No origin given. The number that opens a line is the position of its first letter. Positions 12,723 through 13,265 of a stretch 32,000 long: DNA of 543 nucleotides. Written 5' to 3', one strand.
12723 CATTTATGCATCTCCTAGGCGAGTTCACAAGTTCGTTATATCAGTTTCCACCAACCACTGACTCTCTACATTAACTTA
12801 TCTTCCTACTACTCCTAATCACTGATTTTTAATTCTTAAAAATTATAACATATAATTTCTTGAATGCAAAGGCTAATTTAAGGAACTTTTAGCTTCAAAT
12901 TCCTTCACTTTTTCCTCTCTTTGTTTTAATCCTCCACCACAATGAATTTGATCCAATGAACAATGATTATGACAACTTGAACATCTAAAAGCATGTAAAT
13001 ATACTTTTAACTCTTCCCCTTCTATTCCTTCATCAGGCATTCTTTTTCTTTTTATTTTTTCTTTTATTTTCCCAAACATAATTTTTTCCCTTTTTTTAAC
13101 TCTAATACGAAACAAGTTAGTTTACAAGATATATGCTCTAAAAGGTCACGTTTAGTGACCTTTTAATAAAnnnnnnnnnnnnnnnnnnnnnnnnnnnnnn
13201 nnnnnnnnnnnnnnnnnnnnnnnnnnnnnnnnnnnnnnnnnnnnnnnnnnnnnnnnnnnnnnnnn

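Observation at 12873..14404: Cluster of three unknown small genes: a divergent pair sharing a helical '...EGEKIQ...' module, one of them about 7% cysteine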

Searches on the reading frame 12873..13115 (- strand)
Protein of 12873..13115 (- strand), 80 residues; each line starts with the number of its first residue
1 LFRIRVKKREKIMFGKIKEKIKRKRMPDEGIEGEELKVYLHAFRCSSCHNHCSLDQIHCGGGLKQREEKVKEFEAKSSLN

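Call 3: search_protein_families(library=pfam, proteins=[window:12873-13115:-], max_evalue=1)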
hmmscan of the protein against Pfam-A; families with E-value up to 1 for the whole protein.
window:12873-13115:- (80 aa): 2 families
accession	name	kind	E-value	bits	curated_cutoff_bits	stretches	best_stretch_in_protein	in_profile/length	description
PF11278.13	DUF3079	-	0.029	14.7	27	1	45-65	16-36/51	Protein of unknown function (DUF3079)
PF11223.13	DUF3020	-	0.063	14.2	25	1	3-24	22-43/49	SPP41, DUF3020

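Call 4: search_protein_families(library=ncbifam, proteins=[window:12873-13115:-], max_evalue=1)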
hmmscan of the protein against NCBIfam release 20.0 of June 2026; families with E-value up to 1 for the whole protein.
window:12873-13115:- (80 aa): 1 family
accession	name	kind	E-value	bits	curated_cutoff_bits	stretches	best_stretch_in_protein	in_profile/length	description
NF051458.1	H-NS_rel_TsrA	equivalog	0.12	13.1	85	0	9-21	19-31/93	H-NS-like global regulator TsrA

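Call 54: search_solved_structures(query=window:12876-13079:-, max_evalue=10, show_alignments=2)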
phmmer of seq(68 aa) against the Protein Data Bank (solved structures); distinct sequences matched with E-value up to 10: 0.
